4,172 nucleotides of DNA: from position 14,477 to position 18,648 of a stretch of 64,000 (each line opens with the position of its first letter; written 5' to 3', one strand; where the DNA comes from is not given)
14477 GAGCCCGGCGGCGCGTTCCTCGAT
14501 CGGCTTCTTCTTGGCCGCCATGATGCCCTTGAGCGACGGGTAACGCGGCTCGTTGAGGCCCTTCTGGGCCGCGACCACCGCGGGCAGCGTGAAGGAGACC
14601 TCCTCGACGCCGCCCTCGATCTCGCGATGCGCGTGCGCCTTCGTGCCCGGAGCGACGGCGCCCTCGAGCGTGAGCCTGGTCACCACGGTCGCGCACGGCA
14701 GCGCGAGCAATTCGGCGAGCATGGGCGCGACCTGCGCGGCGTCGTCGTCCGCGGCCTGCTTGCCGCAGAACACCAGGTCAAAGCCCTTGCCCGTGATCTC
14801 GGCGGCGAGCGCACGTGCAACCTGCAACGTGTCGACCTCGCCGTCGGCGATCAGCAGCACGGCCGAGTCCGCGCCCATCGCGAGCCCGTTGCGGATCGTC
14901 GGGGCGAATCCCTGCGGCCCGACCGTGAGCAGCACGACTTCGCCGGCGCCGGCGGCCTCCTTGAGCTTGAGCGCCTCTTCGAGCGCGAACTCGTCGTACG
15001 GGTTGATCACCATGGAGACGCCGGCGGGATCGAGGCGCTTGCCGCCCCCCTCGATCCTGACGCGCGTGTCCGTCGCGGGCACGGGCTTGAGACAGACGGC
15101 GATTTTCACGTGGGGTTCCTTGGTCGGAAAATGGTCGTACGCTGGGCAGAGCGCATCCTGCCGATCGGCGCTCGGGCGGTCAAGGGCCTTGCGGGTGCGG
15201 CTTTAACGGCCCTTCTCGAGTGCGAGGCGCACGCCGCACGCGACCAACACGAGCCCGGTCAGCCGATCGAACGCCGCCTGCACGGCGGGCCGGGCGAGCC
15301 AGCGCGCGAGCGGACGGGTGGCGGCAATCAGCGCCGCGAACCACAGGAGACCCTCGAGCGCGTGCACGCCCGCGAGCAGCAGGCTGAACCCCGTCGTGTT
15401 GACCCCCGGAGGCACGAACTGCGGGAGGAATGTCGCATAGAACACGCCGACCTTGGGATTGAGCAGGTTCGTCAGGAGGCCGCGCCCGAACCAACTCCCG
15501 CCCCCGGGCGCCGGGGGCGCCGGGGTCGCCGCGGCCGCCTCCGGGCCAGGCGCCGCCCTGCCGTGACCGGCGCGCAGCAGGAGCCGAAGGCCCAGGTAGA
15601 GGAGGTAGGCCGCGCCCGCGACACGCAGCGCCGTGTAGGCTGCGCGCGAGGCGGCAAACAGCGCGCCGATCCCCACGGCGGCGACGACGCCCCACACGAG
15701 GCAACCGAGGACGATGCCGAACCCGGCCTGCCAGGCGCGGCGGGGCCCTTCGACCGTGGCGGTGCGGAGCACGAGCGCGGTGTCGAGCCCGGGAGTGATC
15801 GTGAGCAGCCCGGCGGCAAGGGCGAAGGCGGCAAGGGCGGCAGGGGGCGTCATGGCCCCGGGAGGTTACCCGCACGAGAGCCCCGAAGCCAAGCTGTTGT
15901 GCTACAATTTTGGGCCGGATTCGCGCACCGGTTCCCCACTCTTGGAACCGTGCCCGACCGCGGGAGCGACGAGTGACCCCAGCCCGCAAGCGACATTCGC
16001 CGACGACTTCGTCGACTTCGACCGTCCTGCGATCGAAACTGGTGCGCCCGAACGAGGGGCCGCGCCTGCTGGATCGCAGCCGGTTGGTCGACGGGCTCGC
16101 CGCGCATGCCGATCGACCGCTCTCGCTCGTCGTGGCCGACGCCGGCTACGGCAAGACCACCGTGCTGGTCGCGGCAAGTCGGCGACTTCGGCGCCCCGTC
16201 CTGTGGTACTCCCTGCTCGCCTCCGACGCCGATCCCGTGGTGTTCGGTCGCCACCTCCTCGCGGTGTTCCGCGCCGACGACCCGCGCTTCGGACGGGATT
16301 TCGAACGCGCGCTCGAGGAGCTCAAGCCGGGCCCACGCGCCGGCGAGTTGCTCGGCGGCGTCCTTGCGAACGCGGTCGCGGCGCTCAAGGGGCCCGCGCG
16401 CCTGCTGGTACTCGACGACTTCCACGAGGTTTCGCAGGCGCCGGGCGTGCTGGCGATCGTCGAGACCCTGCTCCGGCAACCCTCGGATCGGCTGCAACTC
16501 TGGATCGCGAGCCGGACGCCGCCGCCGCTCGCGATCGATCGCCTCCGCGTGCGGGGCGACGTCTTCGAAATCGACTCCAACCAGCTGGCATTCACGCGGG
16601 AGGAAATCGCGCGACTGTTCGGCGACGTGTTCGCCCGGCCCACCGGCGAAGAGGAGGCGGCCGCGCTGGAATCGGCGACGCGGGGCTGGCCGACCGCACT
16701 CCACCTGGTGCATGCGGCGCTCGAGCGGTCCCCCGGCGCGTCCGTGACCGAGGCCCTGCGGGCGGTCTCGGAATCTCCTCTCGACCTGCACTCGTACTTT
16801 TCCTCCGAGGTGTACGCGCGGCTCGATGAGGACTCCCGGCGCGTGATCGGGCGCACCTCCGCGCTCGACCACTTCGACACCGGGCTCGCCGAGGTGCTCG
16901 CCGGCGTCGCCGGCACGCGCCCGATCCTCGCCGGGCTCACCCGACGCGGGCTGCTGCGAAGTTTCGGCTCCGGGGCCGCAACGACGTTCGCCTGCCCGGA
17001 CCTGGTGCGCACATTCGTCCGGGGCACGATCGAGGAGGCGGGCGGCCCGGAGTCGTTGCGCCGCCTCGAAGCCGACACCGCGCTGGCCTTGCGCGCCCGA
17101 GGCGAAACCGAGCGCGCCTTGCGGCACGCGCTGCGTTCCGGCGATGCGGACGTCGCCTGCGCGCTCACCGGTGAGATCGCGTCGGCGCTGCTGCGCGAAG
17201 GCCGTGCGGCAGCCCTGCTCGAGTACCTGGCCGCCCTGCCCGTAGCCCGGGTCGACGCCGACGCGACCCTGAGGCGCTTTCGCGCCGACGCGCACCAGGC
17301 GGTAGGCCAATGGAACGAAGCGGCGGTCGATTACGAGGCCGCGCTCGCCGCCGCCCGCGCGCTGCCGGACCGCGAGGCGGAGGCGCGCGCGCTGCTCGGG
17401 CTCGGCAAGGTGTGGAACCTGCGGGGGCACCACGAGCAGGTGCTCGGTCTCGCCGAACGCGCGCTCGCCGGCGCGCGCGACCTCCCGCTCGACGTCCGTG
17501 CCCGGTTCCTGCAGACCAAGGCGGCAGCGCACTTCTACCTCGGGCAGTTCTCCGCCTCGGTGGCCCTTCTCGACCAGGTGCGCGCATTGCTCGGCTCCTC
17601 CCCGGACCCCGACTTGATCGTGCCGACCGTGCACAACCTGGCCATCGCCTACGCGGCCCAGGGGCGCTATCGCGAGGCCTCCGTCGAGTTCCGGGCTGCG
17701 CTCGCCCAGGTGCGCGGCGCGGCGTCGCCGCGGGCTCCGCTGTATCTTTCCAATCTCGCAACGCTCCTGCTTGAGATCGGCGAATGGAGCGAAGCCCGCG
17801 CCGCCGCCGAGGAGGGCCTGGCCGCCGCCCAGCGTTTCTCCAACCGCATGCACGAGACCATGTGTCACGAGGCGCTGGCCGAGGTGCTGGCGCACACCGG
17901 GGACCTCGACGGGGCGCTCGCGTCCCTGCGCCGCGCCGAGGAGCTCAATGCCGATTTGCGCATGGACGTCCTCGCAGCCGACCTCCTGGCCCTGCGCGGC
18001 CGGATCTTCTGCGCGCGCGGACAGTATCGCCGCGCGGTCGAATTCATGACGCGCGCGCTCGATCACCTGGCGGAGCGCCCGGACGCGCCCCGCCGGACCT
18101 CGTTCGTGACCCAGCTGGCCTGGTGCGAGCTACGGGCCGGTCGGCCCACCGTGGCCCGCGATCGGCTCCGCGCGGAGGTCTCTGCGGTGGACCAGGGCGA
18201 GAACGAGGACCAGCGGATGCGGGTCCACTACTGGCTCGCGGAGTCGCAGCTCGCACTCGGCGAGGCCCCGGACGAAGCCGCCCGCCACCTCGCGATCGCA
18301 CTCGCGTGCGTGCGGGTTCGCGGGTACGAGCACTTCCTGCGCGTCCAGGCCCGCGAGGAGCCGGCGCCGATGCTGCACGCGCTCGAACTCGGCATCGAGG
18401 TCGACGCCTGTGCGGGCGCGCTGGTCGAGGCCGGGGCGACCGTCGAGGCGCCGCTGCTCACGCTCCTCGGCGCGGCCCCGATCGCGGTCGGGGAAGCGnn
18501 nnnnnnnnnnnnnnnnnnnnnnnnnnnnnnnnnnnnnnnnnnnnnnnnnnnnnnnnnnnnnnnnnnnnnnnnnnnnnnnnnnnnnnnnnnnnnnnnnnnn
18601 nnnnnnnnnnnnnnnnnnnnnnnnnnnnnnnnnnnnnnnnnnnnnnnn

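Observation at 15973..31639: STAND regulator with inverted SARP architecture (NTPase-TPR-wHTH-BTAD) translationally coupled to a tandem array of three T9SS-exported S8 subtilases plus an S41 peptidase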

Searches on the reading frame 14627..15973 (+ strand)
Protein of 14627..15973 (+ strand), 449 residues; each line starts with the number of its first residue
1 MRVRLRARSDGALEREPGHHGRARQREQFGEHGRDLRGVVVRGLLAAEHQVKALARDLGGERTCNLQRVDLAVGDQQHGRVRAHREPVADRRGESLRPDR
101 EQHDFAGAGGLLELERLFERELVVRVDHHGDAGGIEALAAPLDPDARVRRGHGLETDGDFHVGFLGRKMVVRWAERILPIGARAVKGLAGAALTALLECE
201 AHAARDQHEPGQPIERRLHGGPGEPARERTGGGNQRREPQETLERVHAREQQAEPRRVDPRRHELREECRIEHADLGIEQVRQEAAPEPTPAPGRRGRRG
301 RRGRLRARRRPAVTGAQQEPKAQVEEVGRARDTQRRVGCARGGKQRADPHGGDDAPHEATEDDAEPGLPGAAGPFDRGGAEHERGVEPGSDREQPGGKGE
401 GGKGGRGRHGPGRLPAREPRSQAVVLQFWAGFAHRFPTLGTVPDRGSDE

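Call 13: search_protein_families(library=pfam, proteins=[window:14627-15973:+], max_evalue=1)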
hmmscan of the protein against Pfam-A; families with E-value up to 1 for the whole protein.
window:14627-15973:+ (449 aa): 0 families

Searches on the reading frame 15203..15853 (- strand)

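Call 13: search_protein_families(library=pfam, proteins=[window:15203-15853:-], max_evalue=1)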
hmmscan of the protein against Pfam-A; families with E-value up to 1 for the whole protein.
window:15203-15853:- (216 aa): 3 families
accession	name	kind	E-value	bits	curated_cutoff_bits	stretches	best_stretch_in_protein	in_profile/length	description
PF01810.24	LysE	-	1.2e-29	103.7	25.6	1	18-213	4-192/193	LysE type translocator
PF25587.1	Rv2743c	-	0.14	12.2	27.7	1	38-115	26-100/237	Rv2743c family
PF03741.22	TerC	-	0.41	10.8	27.8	1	52-95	34-81/178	Integral membrane protein TerC family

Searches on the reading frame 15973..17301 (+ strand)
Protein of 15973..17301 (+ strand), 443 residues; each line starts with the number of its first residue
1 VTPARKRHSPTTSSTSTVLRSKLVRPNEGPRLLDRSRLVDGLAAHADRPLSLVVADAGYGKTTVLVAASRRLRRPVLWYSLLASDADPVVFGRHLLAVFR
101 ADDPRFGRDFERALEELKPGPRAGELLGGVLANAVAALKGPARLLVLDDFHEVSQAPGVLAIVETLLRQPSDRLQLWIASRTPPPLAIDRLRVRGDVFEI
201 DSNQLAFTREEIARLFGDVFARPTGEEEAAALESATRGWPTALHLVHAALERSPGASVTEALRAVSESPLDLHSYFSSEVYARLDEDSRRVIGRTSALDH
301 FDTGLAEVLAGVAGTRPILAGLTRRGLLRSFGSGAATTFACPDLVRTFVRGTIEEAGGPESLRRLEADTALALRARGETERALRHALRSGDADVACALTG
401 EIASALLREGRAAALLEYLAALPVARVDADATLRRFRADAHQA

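Call 13: search_protein_families(library=pfam, proteins=[window:15973-17301:+], max_evalue=1)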
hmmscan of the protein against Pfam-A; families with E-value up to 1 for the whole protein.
window:15973-17301:+ (443 aa): 5 families
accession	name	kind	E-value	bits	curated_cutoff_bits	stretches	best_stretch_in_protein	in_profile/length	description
PF13401.12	AAA_22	-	2e-05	25.4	27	1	48-175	5-117/130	AAA domain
PF13191.12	AAA_16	-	2.2e-05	25.4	32.6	1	45-176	20-164/167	AAA ATPase domain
PF13546.12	DDE_5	-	0.03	14.3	27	1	37-70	166-198/272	DDE superfamily endonuclease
PF25199.1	nSTAND_NTPase5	-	0.044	14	34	1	38-73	28-66/145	Novel STAND NTPase 5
PF00270.35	DEAD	-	0.19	11.9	26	0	143-184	119-161/167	DEAD/DEAH box helicase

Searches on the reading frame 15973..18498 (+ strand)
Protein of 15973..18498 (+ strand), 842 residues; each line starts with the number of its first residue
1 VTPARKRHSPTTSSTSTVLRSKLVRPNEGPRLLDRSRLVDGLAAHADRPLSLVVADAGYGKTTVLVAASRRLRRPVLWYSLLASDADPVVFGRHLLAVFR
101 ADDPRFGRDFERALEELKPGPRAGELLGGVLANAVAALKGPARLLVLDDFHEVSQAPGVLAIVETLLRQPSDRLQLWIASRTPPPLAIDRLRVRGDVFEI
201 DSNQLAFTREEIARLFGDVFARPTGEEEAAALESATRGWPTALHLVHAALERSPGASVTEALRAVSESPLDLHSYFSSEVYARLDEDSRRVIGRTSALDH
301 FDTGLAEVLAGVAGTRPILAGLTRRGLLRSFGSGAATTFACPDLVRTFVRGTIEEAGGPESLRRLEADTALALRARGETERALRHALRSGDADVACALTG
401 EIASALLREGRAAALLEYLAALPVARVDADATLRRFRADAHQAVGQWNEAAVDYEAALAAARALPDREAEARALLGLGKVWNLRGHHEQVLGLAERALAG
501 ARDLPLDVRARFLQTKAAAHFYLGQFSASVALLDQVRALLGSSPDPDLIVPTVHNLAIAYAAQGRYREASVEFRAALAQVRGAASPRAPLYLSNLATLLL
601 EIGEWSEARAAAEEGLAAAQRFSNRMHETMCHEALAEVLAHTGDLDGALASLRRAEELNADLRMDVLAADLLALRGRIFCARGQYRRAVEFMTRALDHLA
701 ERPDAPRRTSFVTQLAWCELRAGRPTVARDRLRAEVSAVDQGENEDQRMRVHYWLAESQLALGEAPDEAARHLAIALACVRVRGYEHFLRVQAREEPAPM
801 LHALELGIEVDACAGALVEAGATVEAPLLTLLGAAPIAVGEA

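Call 16: search_solved_structures(query=window:15973-18498:+, max_evalue=0.01)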
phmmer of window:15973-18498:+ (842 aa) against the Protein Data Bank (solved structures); distinct sequences matched with E-value up to 0.01: 25.
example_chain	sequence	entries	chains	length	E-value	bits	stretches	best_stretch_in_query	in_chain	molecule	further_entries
8bob_C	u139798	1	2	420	7.9e-26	94.3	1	19-423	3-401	HTH-type transcriptional regulator MalT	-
5a6c_A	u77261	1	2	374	1.1e-11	47.5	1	448-518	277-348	G-PROTEIN-SIGNALING MODULATOR 2, AFADIN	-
4jhr_A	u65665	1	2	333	8.5e-11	44.6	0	448-504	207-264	G-protein-signaling modulator 2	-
5a7d_B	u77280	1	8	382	1.4e-10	43.9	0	442-487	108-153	PINS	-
3ro2_A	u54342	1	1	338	2.8e-10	42.8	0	448-503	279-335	G-protein-signaling modulator 2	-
4g2v_A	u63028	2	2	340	3e-10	42.7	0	448-503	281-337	G-protein-signaling modulator 2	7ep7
6hc2_A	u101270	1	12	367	4.2e-10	42.3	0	448-503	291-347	G-protein-signaling modulator 2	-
3sf4_A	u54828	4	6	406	7.3e-10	41.5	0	448-503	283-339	G-protein-signaling modulator 2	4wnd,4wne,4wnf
4wng_A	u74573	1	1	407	7.4e-10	41.5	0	448-503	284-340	G-protein-signaling modulator 2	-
4a1s_A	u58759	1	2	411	1.1e-09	40.9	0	442-487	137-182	PARTNER OF INSCUTEABLE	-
7ai4_A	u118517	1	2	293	3e-08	36.1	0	544-610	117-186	Isoform C of Kinesin light chain 1,Isoform C of Kinesin light chain 1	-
5oj8_A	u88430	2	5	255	1.8e-07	33.5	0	545-610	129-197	Kinesin light chain 1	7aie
3nf1_A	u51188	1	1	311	2.5e-07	33.1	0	544-609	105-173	Kinesin light chain 1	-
6fuz_A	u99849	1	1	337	2.6e-07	33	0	546-612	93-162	Kinesin light chain 1,Kinesin light chain 1,C-Jun-amino-terminal kinase-interacting protei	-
6fv0_A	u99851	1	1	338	2.7e-07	33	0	546-612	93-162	Kinesin light chain 1,Torsin-1A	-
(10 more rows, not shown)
